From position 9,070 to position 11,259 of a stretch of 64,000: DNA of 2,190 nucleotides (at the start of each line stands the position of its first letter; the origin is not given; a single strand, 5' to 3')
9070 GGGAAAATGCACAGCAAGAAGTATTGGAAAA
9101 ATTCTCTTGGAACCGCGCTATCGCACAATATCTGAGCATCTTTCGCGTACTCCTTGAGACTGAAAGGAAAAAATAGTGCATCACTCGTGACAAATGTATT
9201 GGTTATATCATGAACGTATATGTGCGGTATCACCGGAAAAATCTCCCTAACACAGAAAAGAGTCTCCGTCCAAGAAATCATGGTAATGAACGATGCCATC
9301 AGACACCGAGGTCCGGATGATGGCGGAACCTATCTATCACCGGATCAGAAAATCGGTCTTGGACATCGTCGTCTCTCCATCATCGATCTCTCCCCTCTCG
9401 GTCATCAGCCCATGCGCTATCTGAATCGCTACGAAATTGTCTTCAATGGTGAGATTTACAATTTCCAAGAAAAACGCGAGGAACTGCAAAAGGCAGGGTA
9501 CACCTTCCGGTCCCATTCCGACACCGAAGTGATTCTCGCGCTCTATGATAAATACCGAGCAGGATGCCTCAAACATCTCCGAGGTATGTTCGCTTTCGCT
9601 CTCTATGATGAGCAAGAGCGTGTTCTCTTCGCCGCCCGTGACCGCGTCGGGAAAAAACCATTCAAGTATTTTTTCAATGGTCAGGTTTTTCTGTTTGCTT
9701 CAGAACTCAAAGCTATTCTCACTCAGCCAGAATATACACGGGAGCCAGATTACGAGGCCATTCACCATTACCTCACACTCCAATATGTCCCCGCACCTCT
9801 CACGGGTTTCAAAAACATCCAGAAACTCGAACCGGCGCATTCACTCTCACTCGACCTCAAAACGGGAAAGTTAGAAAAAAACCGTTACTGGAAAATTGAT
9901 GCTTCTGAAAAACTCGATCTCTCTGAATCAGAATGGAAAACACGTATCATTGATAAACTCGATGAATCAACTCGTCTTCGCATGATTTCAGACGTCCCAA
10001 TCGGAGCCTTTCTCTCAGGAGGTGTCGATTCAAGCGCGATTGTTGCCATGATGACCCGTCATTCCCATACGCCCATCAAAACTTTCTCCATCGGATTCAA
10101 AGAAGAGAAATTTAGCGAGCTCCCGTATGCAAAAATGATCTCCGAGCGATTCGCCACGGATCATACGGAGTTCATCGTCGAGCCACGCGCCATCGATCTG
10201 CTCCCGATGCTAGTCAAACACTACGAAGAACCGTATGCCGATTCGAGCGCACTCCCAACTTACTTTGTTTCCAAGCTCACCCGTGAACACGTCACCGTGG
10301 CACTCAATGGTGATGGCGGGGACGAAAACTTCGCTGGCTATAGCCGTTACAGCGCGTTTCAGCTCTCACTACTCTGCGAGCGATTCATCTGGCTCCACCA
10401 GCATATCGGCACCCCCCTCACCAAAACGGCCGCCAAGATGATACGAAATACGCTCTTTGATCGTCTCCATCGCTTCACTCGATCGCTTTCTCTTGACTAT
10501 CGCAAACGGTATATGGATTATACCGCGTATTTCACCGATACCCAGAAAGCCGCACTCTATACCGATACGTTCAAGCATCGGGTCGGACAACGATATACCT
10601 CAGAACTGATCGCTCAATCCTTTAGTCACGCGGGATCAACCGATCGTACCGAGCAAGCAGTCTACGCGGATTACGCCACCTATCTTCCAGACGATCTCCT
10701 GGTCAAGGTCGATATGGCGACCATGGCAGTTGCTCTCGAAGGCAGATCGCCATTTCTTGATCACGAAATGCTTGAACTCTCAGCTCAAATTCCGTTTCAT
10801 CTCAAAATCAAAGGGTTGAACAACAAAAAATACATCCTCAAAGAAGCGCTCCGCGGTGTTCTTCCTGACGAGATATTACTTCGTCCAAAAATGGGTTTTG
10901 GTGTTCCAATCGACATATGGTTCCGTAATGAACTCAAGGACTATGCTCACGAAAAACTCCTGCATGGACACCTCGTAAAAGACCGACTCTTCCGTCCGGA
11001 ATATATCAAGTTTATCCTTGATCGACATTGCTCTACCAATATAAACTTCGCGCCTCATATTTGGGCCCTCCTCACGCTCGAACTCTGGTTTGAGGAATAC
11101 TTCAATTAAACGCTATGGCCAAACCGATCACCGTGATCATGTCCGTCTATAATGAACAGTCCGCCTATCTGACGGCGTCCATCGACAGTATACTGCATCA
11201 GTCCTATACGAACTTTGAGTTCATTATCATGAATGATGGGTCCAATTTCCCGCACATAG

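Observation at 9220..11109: AsnB-type amidotransferase inside the GT operon, with Ugd and a UDP-GlcA 4-epimerase elsewhere in the window, predicts uronamide sugars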

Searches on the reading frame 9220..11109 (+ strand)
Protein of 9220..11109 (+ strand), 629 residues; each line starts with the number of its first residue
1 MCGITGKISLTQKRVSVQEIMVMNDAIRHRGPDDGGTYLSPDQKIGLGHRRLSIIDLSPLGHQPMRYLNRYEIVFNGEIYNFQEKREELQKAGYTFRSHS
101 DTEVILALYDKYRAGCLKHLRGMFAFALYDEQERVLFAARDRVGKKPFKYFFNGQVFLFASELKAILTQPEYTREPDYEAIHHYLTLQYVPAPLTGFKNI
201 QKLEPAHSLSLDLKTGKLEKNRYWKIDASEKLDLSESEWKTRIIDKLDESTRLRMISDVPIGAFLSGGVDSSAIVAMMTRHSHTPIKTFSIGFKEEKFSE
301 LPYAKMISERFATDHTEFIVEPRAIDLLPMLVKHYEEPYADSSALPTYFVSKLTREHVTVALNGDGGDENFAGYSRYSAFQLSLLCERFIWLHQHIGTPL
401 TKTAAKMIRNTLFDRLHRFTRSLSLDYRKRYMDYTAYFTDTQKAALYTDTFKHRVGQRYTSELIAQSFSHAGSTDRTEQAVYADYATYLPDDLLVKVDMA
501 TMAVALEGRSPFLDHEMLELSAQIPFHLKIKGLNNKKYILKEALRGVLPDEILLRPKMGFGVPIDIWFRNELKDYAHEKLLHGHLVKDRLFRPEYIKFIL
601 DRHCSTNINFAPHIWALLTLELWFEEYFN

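Call 5: search_protein_families(library=pfam, proteins=[window:9220-11109:+])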
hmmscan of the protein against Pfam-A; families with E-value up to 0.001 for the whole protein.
window:9220-11109:+ (629 aa): 4 families
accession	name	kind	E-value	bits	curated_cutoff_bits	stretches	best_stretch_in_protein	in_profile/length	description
PF00733.27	Asn_synthase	-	1.8e-100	337.5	21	1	245-625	4-354/354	Asparagine synthase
PF13537.11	GATase_7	-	3.3e-43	147.1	25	1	49-167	1-122/123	Glutamine amidotransferase domain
PF13522.11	GATase_6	-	7.6e-39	133.1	27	1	34-162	3-130/130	Glutamine amidotransferase domain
PF12481.13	DUF3700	-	0.00024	21.1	27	1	116-161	125-170/228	Aluminium induced protein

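Call 6: search_protein_families(library=ncbifam, proteins=[window:9220-11109:+])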
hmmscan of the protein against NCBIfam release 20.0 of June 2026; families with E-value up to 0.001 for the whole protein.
window:9220-11109:+ (629 aa): 9 families
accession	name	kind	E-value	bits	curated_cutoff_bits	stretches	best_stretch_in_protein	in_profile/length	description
TIGR03108.1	eps_aminotran_1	hypoth_equivalog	8.5e-181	602.8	816.9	1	1-624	1-625/628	XrtA/PEP-CTERM system amidotransferase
TIGR01536.1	asn_synth_AEB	equivalog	3.2e-148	495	267.1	1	2-560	1-517/517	asparagine synthase (glutamine-hydrolyzing)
TIGR03104.1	trio_amidotrans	equivalog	1.6e-134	449.3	570.1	2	1-380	1-386/589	N-acetylglutaminylglutamine amidotransferase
NF006949.0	PRK09431.1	equivalog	7.5e-84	282.2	499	3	1-170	1-169/554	asparagine synthase B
NF033535.1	lass_lactam_cya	exception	4.5e-70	237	525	2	1-370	1-375/668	lasso peptide isopeptide bond-forming cyclase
NF033561.1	macrolact_Ik_Al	subfamily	1.1e-12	47.4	300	1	193-623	151-554/561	albusnodin/ikarugamycin family macrolactam cyclase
NF001484.0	PRK00331.1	subfamily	1.6e-10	40.1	381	1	68-169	92-201/601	isomerizing glutamine--fructose-6-phosphate transaminase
TIGR01135.1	glmS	equivalog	3e-10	39.3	418.05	1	69-168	92-199/607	glutamine--fructose-6-phosphate transaminase (isomerizing)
TIGR01134.1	purF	equivalog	2.9e-09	36.8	350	1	45-175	66-208/432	amidophosphoribosyltransferase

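Call 7: find_homologous_proteins(query=window:9220-11109:+)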
Query window:9220-11109:+ (629 aa): 8000 proteins with E <= 0.001 among 8000 candidates; the best 120 are listed.
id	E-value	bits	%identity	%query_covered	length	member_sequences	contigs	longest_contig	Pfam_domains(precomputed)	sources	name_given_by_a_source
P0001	0.0e+0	1447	100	100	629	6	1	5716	PF00733.28,PF13522.12,PF13537.12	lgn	-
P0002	0.0e+0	1158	80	100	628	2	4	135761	PF00733.28,PF13522.12,PF13537.12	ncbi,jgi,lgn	jgi:asparagine synthase (glutamine-hydrolysing)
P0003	0.0e+0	1143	78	100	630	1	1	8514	PF00733.28,PF13522.12,PF13537.12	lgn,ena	-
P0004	0.0e+0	1133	77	100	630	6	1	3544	PF00733.28,PF13522.12,PF13537.12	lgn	-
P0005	0.0e+0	1131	77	100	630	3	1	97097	PF00733.28,PF13522.12,PF13537.12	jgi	jgi:asparagine synthase (glutamine-hydrolysing)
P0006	0.0e+0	1129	77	100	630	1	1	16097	PF12481.14,PF00733.28,PF13522.12,PF13537.12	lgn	-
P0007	0.0e+0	1127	78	100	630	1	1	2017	PF00733.28,PF13522.12,PF13537.12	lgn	-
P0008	0.0e+0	1125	78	100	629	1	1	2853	PF00733.28,PF13522.12,PF13537.12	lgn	-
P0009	0.0e+0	1124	77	100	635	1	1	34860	PF00733.28,PF13522.12,PF13537.12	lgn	-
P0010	0.0e+0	1122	78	100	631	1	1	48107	PF00733.28,PF13522.12,PF13537.12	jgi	jgi:asparagine synthase (glutamine-hydrolysing)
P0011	0.0e+0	1121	76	100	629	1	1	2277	PF00733.28,PF13522.12,PF13537.12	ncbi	-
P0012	0.0e+0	1120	77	100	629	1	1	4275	PF00733.28,PF13522.12,PF13537.12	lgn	-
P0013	0.0e+0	1119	76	100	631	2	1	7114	PF00733.28,PF13522.12,PF13537.12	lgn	-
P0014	0.0e+0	1117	76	100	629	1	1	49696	PF12481.14,PF00733.28,PF13522.12,PF13537.12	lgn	-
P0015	0.0e+0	1112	77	100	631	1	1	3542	PF00733.28,PF13522.12,PF13537.12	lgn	-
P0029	0.0e+0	1096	75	100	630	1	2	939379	PF12481.14,PF00733.28,PF13522.12,PF13537.12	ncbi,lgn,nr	ncbi:MAG: asparagine synthase (glutamine-hydrolyzing) [Candidatus Moranbacteria bacterium]|nr:aspara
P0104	0.0e+0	1050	72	100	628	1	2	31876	PF00733.28,PF13522.12,PF13537.12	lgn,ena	-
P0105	0.0e+0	1050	72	100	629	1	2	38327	PF00733.28,PF13522.12,PF13537.12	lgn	-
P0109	0.0e+0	1046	71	100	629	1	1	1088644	PF00733.28,PF13522.12,PF13537.12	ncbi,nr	ncbi:MAG: asparagine synthase (glutamine-hydrolyzing) [Candidatus Moraniibacteriota bacterium]|nr:MA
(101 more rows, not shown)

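Call 8: find_encoding_contigs(protein=window:9220-11109:+, flank=10000, max_places=6)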
Protein window:9220-11109:+ (629 aa): 1 contig read that carries it; 1 place shown.
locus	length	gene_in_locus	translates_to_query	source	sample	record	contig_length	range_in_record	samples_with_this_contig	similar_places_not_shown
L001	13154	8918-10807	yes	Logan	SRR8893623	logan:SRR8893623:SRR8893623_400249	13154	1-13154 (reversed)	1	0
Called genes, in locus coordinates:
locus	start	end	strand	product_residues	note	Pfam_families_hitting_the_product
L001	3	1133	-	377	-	?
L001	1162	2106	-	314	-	PF00535:Glycos_transf_2, PF10111:Glyco_tranf_2_2 (weak)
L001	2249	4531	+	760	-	PF02366:PMT, PF13231:PMT_2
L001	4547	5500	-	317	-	PF03706:LPG_synthase_TM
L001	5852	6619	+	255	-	PF00535:Glycos_transf_2, PF10111:Glyco_tranf_2_2 (weak), PF13641:Glyco_tranf_2_3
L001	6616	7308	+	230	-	PF00535:Glycos_transf_2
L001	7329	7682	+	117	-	PF10066:DUF2304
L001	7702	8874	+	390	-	PF13439:Glyco_transf_4, PF13579:Glyco_trans_4_4, PF00534:Glycos_transf_1, PF13692:Glyco_trans_1_4, PF13524:Glyco_trans_1_2 (weak)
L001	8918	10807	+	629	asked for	PF13522:GATase_6, PF13537:GATase_7, PF00733:Asn_synthase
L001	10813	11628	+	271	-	PF00535:Glycos_transf_2, PF10111:Glyco_tranf_2_2, PF13641:Glyco_tranf_2_3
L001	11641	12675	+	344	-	-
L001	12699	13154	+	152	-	?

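Call 9: search_solved_structures(query=window:9220-11109:+, max_evalue=0.00001)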
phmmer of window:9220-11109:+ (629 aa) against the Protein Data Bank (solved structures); distinct sequences matched with E-value up to 0.00001: 7.
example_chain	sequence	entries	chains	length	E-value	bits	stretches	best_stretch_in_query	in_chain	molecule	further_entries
7ylz_A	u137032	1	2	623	4.5e-59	204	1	1-376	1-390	hydroxyamidotransferase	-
1ct9_A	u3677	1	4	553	7.7e-37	130.6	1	21-167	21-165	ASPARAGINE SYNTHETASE B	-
6gq3_A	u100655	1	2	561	5.4e-29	104.7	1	1-376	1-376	Asparagine synthetase [glutamine-hydrolyzing]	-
8sue_A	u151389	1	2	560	1.2e-28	103.5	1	15-376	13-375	Asparagine synthetase [glutamine-hydrolyzing]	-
9b6c_A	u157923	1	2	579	6.5e-28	101.1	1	15-376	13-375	Asparagine synthetase [glutamine-hydrolyzing]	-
1jgt_A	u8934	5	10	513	1.2e-09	40.8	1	74-323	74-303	BETA-LACTAM SYNTHETASE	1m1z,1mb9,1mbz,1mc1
1q15_A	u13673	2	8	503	7.6e-07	31.5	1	100-375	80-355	CarA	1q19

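Call 11: find_encoding_contigs(protein=P0109, flank=10000, max_places=2)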
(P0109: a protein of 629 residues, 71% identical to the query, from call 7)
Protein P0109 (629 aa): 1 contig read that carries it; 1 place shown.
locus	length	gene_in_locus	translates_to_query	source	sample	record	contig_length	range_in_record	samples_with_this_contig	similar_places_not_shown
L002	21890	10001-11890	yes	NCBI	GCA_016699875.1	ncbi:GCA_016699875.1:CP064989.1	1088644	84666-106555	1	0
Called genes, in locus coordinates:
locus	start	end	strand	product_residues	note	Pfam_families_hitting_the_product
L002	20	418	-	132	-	-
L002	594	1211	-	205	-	-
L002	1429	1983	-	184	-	-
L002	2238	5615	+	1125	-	PF06165:GH94_b-supersand, PF17167:Glyco_hydro_94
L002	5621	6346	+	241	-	PF00535:Glycos_transf_2, PF13641:Glyco_tranf_2_3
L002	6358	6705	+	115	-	PF10066:DUF2304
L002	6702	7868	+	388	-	PF13439:Glyco_transf_4, PF13579:Glyco_trans_4_4 (weak), PF00534:Glycos_transf_1, PF13692:Glyco_trans_1_4, PF13524:Glyco_trans_1_2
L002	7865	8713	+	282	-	PF13489:Methyltransf_23 (weak), PF08241:Methyltransf_11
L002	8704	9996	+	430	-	-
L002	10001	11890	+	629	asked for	PF13522:GATase_6, PF13537:GATase_7, PF00733:Asn_synthase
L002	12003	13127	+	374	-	PF13439:Glyco_transf_4, PF13579:Glyco_trans_4_4 (weak), PF00534:Glycos_transf_1, PF13692:Glyco_trans_1_4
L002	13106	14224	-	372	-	PF13439:Glyco_transf_4, PF00534:Glycos_transf_1, PF13692:Glyco_trans_1_4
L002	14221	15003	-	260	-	PF03848:TehB (faint), PF13489:Methyltransf_23, PF02353:CMAS (weak), PF13847:Methyltransf_31, PF08241:Methyltransf_11, PF08242:Methyltransf_12, PF13649:Methyltransf_25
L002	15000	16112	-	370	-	PF13524:Glyco_trans_1_2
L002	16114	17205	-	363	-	PF13524:Glyco_trans_1_2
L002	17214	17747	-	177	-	PF01209:Ubie_methyltran (weak), PF08241:Methyltransf_11, PF08242:Methyltransf_12 (weak), PF13649:Methyltransf_25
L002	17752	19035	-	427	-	PF01943:Polysacc_synt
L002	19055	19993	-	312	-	PF01370:Epimerase, PF04321:RmlD_sub_bind (weak), PF16363:GDP_Man_Dehyd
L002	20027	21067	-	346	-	PF01370:Epimerase, PF04321:RmlD_sub_bind (weak), PF16363:GDP_Man_Dehyd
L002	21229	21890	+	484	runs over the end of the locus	PF02366:PMT (weak), PF13231:PMT_2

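Call 12: find_encoding_contigs(protein=P0029, flank=10000, max_places=2)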
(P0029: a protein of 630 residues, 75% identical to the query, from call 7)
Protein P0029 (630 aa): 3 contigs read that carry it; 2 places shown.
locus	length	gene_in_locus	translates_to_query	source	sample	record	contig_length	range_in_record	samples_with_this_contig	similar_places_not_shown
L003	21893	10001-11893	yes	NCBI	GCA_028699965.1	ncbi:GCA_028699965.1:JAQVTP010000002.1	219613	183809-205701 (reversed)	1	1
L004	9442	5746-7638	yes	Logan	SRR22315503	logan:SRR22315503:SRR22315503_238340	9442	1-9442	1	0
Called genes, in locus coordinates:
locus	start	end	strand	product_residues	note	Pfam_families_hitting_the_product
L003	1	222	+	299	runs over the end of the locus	-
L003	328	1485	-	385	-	PF13439:Glyco_transf_4, PF13477:Glyco_trans_4_2 (weak), PF13579:Glyco_trans_4_4, PF20706:GT4-conflict, PF00534:Glycos_transf_1, PF13692:Glyco_trans_1_4, PF13524:Glyco_trans_1_2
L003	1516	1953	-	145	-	PF05635:23S_rRNA_IVP, PF22296:bAvd (weak)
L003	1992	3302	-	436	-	PF02558:ApbA (faint), PF03721:UDPG_MGDP_dh_N, PF03807:F420_oxidored (faint), PF00984:UDPG_MGDP_dh, PF03720:UDPG_MGDP_dh_C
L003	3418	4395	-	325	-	PF00535:Glycos_transf_2, PF10111:Glyco_tranf_2_2 (weak)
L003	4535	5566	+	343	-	PF01073:3Beta_HSD, PF01370:Epimerase, PF02719:Polysacc_synt_2, PF04321:RmlD_sub_bind, PF07993:NAD_binding_4 (weak), PF08659:KR (weak), PF16363:GDP_Man_Dehyd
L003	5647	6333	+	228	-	PF00535:Glycos_transf_2, PF13641:Glyco_tranf_2_3 (weak)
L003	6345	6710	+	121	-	PF10066:DUF2304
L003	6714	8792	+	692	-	-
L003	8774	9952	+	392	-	PF13439:Glyco_transf_4, PF13579:Glyco_trans_4_4, PF00534:Glycos_transf_1, PF13692:Glyco_trans_1_4, PF13524:Glyco_trans_1_2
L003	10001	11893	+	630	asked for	PF13522:GATase_6, PF12481:DUF3700 (weak), PF13537:GATase_7, PF00733:Asn_synthase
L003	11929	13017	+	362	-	PF08003:Methyltransf_9, PF13489:Methyltransf_23, PF08241:Methyltransf_11, PF08242:Methyltransf_12, PF13649:Methyltransf_25, PF13847:Methyltransf_31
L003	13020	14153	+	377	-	PF13439:Glyco_transf_4, PF13579:Glyco_trans_4_4 (weak), PF00534:Glycos_transf_1, PF13692:Glyco_trans_1_4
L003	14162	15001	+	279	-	PF13489:Methyltransf_23, PF06325:PrmA, PF08003:Methyltransf_9 (weak), PF13847:Methyltransf_31, PF08241:Methyltransf_11, PF08242:Methyltransf_12, PF13649:Methyltransf_25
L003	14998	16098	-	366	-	PF00534:Glycos_transf_1, PF13692:Glyco_trans_1_4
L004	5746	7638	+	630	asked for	PF13522:GATase_6, PF12481:DUF3700 (weak), PF13537:GATase_7, PF00733:Asn_synthase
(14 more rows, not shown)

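Call 13: find_encoding_contigs(protein=P0002, flank=10000, max_places=2)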
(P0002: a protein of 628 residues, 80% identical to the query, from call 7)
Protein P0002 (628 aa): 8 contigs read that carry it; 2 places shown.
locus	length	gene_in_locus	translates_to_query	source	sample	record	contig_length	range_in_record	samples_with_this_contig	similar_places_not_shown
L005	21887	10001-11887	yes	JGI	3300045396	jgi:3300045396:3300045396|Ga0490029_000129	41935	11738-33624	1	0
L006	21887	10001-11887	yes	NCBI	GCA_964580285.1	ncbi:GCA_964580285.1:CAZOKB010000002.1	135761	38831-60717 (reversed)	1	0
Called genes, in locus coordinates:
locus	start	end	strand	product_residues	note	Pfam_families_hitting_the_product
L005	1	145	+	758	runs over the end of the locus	PF02366:PMT, PF13231:PMT_2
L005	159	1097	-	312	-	PF03706:LPG_synthase_TM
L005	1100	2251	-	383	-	PF13439:Glyco_transf_4, PF13579:Glyco_trans_4_4, PF20706:GT4-conflict, PF00534:Glycos_transf_1, PF13692:Glyco_trans_1_4, PF13524:Glyco_trans_1_2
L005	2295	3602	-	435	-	PF03446:NAD_binding_2 (faint), PF03721:UDPG_MGDP_dh_N, PF03807:F420_oxidored (faint), PF00984:UDPG_MGDP_dh, PF03720:UDPG_MGDP_dh_C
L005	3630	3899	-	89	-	PF05635:23S_rRNA_IVP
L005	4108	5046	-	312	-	PF00535:Glycos_transf_2, PF10111:Glyco_tranf_2_2 (weak)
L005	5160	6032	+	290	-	PF00535:Glycos_transf_2, PF10111:Glyco_tranf_2_2 (weak), PF13641:Glyco_tranf_2_3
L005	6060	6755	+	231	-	PF13641:Glyco_tranf_2_3, PF00535:Glycos_transf_2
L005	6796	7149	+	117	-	PF10066:DUF2304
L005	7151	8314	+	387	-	PF13439:Glyco_transf_4, PF13579:Glyco_trans_4_4, PF00534:Glycos_transf_1, PF13692:Glyco_trans_1_4, PF13524:Glyco_trans_1_2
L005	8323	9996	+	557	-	-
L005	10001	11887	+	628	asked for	PF13522:GATase_6, PF13537:GATase_7, PF00733:Asn_synthase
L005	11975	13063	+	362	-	PF08003:Methyltransf_9 (weak), PF13489:Methyltransf_23 (weak), PF08241:Methyltransf_11, PF08242:Methyltransf_12 (weak), PF13649:Methyltransf_25, PF13847:Methyltransf_31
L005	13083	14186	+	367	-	PF13439:Glyco_transf_4, PF00534:Glycos_transf_1, PF13692:Glyco_trans_1_4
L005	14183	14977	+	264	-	PF00535:Glycos_transf_2, PF10111:Glyco_tranf_2_2, PF13641:Glyco_tranf_2_3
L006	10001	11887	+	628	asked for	PF13522:GATase_6, PF13537:GATase_7, PF00733:Asn_synthase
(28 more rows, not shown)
